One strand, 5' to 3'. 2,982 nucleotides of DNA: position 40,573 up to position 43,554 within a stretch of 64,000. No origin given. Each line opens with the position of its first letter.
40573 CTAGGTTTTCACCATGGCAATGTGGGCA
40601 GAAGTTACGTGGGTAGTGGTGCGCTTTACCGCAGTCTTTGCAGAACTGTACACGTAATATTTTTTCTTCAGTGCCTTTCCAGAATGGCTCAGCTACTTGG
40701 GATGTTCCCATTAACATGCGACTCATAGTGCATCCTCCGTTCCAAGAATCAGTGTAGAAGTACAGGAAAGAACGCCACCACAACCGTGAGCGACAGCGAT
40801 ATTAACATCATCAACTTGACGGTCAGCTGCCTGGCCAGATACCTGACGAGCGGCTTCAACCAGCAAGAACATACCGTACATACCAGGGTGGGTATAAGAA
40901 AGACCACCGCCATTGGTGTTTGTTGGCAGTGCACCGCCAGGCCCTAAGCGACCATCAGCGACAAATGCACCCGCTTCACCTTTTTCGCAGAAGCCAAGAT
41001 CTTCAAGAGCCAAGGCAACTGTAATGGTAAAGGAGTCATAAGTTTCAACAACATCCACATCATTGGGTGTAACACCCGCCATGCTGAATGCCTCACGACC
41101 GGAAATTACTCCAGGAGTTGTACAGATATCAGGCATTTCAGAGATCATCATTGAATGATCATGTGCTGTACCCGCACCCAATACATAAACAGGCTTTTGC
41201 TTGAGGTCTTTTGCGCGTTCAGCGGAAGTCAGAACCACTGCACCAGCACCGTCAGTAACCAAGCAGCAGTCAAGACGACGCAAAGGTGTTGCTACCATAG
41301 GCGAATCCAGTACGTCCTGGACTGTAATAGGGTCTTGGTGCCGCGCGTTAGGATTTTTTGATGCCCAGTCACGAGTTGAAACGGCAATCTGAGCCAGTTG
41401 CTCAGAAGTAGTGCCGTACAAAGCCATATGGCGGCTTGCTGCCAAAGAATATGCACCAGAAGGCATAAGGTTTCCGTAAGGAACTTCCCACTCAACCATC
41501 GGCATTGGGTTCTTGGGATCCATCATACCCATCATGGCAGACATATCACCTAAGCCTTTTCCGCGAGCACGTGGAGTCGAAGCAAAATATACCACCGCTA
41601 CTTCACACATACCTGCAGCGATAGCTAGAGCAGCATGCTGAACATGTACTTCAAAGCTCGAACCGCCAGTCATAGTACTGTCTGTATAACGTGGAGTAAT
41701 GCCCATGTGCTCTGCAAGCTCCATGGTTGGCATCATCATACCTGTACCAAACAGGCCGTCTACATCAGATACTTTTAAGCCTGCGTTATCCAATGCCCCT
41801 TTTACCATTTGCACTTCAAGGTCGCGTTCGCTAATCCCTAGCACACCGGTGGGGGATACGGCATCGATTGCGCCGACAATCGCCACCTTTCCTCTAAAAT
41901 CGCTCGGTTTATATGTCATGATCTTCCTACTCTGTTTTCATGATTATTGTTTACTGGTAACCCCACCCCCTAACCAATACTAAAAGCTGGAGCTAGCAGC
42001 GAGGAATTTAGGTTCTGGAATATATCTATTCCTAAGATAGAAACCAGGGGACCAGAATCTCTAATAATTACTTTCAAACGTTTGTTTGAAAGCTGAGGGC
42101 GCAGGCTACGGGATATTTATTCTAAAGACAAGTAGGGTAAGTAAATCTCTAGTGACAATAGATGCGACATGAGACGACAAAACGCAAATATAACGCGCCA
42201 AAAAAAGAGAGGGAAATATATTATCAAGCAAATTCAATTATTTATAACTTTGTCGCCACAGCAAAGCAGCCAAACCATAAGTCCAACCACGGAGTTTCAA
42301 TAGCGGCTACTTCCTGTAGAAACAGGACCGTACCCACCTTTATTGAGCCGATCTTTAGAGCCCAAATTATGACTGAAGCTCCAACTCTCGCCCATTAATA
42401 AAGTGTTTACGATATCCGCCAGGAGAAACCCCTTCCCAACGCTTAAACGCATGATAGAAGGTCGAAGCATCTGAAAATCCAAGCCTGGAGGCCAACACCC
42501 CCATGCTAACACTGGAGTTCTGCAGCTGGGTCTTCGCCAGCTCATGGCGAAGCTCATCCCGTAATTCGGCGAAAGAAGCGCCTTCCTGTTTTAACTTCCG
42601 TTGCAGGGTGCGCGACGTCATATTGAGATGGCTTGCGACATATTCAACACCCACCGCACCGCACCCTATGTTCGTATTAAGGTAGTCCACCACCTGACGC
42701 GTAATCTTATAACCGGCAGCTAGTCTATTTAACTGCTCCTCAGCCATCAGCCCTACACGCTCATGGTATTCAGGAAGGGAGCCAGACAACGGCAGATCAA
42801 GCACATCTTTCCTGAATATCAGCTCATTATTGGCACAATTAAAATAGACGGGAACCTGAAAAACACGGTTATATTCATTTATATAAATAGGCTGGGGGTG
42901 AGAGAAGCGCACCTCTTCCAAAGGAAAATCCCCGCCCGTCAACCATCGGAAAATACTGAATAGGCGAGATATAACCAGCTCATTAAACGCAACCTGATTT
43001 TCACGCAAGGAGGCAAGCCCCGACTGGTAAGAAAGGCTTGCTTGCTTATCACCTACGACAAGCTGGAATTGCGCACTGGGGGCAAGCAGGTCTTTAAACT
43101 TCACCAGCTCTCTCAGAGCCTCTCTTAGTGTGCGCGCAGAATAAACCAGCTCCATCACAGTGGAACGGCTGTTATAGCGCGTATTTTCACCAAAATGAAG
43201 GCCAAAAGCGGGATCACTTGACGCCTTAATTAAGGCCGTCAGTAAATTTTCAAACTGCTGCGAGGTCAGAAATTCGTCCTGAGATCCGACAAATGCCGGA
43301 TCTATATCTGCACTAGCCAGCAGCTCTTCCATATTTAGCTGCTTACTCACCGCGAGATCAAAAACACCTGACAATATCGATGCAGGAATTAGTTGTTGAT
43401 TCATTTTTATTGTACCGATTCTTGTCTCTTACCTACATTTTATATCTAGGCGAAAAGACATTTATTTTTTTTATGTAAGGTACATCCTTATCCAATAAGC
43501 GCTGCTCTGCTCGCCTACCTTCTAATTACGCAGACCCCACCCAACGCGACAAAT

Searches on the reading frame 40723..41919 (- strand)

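Call 71: search_protein_families(library=pfam, proteins=[window:40723-41919:-], max_evalue=0.00001)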
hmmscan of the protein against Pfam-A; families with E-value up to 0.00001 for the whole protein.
window:40723-41919:- (398 aa): 2 families
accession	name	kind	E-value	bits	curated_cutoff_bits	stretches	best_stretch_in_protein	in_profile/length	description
PF22691.2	Thiolase_C_1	-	8.3e-61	204.4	28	1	250-394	1-144/144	Thiolase C-terminal domain-like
PF02803.24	Thiolase_C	-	5.4e-06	26.5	27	0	263-381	17-118/123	Thiolase, C-terminal domain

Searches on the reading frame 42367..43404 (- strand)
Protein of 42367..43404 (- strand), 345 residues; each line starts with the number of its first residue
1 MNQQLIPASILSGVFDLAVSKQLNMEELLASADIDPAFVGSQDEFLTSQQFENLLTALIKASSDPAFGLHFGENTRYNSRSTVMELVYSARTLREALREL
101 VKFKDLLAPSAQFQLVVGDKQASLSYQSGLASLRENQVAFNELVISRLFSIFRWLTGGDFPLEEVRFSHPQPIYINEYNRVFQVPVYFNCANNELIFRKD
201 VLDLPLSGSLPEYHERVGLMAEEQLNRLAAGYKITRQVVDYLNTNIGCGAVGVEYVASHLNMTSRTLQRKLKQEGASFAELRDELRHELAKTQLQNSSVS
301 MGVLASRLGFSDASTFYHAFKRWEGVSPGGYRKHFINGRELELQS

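Call 71: search_protein_families(library=pfam, proteins=[window:42367-43404:-], max_evalue=0.00001)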
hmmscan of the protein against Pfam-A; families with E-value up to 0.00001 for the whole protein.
window:42367-43404:- (345 aa): 3 families
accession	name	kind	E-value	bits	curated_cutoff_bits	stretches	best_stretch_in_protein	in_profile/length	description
PF12625.12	Arabinose_bd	-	2.6e-40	138.9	27.6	1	24-206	3-185/185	Arabinose-binding domain of AraC transcription regulator, N-term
PF12833.13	HTH_18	-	7e-21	74.8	33.6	1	257-333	2-79/80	Helix-turn-helix domain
PF00165.29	HTH_AraC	-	1e-07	32.3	26.6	0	295-333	2-42/42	Bacterial regulatory helix-turn-helix proteins, AraC family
